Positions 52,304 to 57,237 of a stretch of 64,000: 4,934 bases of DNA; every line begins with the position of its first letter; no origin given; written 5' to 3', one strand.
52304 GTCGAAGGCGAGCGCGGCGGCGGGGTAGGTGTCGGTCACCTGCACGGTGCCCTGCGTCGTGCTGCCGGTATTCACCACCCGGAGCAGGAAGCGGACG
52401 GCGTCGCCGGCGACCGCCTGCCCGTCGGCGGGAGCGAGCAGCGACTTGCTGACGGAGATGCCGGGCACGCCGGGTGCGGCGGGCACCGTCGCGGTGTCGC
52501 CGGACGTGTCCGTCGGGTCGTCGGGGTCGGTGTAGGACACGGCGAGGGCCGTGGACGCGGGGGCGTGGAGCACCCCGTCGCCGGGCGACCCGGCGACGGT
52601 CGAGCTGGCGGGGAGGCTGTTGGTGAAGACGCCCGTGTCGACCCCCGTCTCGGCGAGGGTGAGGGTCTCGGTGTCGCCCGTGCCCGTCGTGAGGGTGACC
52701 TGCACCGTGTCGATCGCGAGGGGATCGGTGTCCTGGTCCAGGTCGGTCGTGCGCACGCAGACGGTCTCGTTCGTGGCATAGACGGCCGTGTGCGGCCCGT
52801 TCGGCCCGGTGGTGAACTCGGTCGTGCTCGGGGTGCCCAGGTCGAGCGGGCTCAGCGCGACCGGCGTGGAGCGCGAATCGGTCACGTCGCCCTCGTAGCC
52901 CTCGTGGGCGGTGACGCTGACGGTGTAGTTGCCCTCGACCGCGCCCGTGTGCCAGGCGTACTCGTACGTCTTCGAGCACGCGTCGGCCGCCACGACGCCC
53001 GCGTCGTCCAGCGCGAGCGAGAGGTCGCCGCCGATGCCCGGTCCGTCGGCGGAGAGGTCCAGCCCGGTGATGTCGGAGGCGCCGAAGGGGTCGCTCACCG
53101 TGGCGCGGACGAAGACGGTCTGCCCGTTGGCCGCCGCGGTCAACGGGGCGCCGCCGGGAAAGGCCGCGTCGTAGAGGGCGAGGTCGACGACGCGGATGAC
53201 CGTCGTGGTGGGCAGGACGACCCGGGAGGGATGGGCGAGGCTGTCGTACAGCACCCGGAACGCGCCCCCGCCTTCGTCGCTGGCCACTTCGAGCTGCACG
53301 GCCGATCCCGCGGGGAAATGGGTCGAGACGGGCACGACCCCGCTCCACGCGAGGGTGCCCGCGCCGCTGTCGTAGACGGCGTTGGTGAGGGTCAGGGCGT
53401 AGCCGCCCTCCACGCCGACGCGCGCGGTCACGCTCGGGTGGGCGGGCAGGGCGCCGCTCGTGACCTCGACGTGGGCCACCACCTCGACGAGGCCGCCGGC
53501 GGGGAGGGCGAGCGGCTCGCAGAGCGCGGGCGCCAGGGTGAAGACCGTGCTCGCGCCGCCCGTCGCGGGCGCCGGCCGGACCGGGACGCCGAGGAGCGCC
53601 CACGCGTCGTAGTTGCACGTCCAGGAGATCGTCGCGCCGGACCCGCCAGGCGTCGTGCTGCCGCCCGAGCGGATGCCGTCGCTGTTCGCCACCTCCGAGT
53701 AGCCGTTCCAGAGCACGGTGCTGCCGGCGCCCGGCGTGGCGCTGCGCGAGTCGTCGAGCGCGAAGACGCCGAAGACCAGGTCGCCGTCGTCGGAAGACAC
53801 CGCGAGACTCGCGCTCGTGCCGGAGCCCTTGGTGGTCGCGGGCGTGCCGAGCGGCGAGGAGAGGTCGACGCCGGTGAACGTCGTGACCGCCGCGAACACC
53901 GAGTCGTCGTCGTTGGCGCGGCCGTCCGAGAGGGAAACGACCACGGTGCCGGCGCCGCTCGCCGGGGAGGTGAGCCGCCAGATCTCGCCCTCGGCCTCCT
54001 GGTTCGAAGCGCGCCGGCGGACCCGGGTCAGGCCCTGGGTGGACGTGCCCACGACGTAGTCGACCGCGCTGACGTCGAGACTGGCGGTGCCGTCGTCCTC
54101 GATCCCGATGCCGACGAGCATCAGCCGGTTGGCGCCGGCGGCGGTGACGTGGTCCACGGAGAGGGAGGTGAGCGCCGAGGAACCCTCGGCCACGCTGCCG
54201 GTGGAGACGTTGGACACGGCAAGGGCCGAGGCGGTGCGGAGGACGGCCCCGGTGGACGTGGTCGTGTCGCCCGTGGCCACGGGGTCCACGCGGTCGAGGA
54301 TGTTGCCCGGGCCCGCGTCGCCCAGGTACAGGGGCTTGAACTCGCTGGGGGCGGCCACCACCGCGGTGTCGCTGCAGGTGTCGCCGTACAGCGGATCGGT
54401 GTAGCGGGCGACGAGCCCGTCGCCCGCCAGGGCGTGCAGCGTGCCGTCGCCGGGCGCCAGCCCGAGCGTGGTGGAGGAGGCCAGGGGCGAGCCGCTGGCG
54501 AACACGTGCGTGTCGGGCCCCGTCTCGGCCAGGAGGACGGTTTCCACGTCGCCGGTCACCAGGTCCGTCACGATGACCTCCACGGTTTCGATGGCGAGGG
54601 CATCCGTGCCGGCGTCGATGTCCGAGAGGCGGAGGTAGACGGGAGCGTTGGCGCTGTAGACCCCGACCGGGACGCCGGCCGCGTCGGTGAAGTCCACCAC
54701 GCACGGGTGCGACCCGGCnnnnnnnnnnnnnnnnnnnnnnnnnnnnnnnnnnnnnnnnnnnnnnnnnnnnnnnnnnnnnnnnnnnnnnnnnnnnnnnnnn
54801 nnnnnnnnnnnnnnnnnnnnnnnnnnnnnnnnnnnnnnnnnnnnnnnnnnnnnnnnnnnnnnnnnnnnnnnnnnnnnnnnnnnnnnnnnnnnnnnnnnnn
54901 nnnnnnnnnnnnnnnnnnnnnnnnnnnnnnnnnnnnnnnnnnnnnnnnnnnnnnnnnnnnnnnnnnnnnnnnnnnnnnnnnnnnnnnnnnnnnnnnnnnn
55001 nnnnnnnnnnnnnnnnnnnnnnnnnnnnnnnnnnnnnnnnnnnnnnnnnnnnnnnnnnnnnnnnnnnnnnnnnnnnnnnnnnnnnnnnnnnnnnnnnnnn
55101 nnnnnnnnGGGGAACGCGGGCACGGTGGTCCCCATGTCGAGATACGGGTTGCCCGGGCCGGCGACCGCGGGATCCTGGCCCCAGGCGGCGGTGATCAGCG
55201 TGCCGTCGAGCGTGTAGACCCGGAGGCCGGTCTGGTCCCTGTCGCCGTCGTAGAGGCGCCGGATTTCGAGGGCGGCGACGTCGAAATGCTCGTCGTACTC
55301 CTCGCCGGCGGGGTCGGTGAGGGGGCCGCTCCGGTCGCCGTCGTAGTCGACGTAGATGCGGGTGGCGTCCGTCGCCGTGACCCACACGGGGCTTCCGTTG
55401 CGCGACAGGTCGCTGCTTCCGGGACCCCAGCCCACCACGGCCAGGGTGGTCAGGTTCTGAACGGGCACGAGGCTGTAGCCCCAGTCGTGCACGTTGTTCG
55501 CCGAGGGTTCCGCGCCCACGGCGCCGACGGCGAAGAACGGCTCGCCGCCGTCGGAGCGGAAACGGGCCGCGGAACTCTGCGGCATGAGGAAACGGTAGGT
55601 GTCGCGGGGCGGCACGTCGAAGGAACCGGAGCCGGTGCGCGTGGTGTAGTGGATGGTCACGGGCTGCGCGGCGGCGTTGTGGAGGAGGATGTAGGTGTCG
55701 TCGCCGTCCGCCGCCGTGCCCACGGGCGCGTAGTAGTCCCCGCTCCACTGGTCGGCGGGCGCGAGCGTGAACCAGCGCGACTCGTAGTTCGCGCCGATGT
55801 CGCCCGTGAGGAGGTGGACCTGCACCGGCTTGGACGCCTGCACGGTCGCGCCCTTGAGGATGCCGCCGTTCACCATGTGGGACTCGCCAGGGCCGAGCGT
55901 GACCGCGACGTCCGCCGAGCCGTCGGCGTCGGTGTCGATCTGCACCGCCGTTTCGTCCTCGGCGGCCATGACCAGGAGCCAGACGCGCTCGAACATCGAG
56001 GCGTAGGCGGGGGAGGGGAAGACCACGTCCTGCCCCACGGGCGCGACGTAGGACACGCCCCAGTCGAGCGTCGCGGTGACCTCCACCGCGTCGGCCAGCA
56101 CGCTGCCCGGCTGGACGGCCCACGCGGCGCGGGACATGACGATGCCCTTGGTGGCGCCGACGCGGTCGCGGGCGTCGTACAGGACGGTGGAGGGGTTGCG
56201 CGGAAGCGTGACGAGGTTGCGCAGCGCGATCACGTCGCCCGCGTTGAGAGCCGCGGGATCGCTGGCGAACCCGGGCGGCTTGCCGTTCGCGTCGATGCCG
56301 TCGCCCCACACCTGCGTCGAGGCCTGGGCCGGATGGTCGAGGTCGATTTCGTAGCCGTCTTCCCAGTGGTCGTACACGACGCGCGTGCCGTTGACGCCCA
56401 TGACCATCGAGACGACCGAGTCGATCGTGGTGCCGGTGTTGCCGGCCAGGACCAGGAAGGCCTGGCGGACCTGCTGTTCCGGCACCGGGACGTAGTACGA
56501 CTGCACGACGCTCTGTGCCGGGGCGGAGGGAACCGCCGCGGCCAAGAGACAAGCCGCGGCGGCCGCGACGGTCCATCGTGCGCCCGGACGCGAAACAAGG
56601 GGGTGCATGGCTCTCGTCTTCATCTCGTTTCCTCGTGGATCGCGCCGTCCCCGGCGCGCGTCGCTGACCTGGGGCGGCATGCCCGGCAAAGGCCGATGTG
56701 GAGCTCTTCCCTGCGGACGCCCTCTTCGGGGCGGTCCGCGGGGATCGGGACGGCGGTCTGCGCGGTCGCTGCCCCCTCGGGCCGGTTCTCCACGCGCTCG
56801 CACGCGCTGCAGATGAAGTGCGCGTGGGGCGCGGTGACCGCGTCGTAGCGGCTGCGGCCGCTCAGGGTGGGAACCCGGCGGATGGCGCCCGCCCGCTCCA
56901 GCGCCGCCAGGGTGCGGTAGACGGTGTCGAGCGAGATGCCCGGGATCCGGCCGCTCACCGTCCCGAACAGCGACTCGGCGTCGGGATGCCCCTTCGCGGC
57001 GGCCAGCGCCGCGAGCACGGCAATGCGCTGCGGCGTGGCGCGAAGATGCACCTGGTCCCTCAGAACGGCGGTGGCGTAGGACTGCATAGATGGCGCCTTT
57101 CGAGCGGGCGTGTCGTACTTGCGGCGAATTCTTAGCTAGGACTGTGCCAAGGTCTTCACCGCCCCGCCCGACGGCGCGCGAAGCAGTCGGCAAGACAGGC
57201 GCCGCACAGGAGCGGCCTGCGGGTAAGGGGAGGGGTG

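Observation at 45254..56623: Secreted 3,789-aa mega-protein ending in a gingipain-type C25 peptidase, an inverted adhesin-then-protease layout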

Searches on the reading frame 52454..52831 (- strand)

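Call 22: search_protein_families(library=pfam, proteins=[window:52454-52831:-], max_evalue=1)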
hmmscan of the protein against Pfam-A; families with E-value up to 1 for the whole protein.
window:52454-52831:- (126 aa): 1 family
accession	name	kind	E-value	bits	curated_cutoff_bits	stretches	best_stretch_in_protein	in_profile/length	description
PF20942.3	DUF4785_2nd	-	0.097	13.1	30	1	17-70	13-63/105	Domain of unknown function (DUF4785) central domain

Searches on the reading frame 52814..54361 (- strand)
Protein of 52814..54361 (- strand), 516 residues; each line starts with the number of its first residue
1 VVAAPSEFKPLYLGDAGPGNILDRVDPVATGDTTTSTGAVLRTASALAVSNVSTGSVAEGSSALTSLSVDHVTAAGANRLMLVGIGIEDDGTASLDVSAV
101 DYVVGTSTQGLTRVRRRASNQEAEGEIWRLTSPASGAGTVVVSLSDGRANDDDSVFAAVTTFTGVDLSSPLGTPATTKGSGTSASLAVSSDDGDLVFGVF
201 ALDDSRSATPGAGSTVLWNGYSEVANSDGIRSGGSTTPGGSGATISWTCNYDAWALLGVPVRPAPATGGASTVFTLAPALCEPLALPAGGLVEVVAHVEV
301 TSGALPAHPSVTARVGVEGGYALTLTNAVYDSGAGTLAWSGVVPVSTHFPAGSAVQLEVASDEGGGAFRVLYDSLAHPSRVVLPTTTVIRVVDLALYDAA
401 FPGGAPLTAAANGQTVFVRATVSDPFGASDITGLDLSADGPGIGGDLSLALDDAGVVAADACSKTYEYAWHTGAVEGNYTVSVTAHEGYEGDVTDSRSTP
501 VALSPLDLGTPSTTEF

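Call 22: search_protein_families(library=pfam, proteins=[window:52814-54361:-], max_evalue=1)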
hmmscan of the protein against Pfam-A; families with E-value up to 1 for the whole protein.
window:52814-54361:- (516 aa): 0 families

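Call 97: search_solved_structures(query=window:53090-54343:-, max_evalue=1)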
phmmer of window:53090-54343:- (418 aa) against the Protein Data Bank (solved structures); distinct sequences matched with E-value up to 1: 1.
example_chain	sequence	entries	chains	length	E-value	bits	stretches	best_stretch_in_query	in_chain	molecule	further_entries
8ylf_A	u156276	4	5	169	0.16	14.4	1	110-154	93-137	MarR family transcriptional regulator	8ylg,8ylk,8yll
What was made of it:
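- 53090..54343 (-): Unassigned region, residues 761-1178. No credible PDB relative by sequence (call 97).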

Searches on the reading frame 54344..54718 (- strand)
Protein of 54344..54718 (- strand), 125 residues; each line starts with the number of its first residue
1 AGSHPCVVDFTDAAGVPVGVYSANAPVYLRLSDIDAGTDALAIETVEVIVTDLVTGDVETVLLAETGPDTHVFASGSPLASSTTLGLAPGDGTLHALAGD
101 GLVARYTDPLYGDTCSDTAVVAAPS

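Call 22: search_protein_families(library=pfam, proteins=[window:54344-54718:-], max_evalue=1)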
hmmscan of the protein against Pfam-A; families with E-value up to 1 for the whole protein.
window:54344-54718:- (125 aa): 0 families
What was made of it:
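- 54344..54706 (-): First ~120-aa module of unnamed type (residues 640-760, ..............YTDP). No Pfam match (call 22).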

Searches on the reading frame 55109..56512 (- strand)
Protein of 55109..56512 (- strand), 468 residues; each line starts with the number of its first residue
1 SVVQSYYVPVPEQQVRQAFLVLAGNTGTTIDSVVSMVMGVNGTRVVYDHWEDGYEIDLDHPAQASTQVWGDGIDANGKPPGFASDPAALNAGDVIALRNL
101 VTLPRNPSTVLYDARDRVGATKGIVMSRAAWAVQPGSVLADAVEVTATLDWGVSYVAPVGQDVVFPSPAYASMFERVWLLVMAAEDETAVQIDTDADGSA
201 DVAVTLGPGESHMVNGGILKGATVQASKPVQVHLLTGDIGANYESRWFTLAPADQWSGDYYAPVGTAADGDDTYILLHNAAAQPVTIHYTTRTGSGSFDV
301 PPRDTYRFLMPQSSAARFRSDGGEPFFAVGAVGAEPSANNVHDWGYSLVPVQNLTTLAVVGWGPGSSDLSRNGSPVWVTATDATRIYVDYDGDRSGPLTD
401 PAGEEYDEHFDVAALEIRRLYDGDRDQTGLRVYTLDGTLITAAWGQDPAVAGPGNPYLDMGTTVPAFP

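Call 22: search_protein_families(library=pfam, proteins=[window:55109-56512:-], max_evalue=1)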
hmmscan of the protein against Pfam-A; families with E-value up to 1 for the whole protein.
window:55109-56512:- (468 aa): 1 family
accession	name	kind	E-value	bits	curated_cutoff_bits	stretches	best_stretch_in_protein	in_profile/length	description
PF17517.7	IgGFc_binding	-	3e-07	30.4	25.6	1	148-352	8-217/297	IgGFc binding protein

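Call 96: search_solved_structures(query=window:55109-56512:-, max_evalue=1)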
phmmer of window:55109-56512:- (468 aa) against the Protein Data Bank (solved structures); distinct sequences matched with E-value up to 1: 0.
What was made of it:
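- Tried and rejected: No credible PDB sequence relative for the head or for residues 761-1178 (calls 96, 97).
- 55109..56512 (-): N-terminal head, residues 38-505, IgGFc_binding-like (PF17517). No PDB relative by sequence (call 96).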

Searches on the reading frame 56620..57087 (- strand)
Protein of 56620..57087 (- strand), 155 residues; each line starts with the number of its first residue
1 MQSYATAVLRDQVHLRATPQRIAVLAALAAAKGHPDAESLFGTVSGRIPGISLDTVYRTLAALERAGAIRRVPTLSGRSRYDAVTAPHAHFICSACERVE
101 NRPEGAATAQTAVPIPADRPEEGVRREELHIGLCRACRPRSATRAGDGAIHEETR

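Call 54: search_protein_families(library=ncbifam, proteins=[window:56620-57087:-], max_evalue=0.001)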
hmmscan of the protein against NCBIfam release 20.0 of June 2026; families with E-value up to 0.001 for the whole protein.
window:56620-57087:- (155 aa): 10 families
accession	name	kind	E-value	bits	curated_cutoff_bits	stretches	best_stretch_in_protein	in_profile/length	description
NF052545.1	TransRegPerRClab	equivalog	4.7e-22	78.5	180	1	6-138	5-135/138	transcriptional regulator PerR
NF047406.1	TransRegPerRTherm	equivalog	3.5e-19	69.3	200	1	16-139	5-127/130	manganese-dependent transcriptional regulator PerR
NF045678.1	TransRegIrrA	equivalog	3.1e-13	49.8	150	1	11-111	14-115/138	iron response transcriptional regulator IrrA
NF045677.1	FeRespRegIrr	equivalog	3.4e-12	46.6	170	1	12-109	6-104/127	Fur family transcriptional regulator Irr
NF051892.1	TransRegFurBacil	equivalog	4.4e-11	43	220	1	14-102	16-109/149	ferric iron uptake transcriptional regulator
NF008646.0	PRK11639.1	equivalog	1.4e-07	31.4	167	1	10-152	17-161/171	zinc uptake transcriptional repressor Zur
NF006999.0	PRK09462.1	equivalog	3.4e-07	29.9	146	1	13-99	11-99/148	ferric iron uptake transcriptional regulator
NF051891.1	TransRegFurHelico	equivalog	6.7e-07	29.3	200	1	14-100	22-109/148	ferric iron uptake transcriptional regulator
NF047461.1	FUR_perox_PerRB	exception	1.1e-06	28.7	250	1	12-95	23-107/143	peroxide-responsive transcriptional repressor PerRB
NF047462.1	FUR_perox_PerRA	exception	4.1e-05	24.1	200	1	9-92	11-94/142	peroxide-responsive transcriptional repressor PerRA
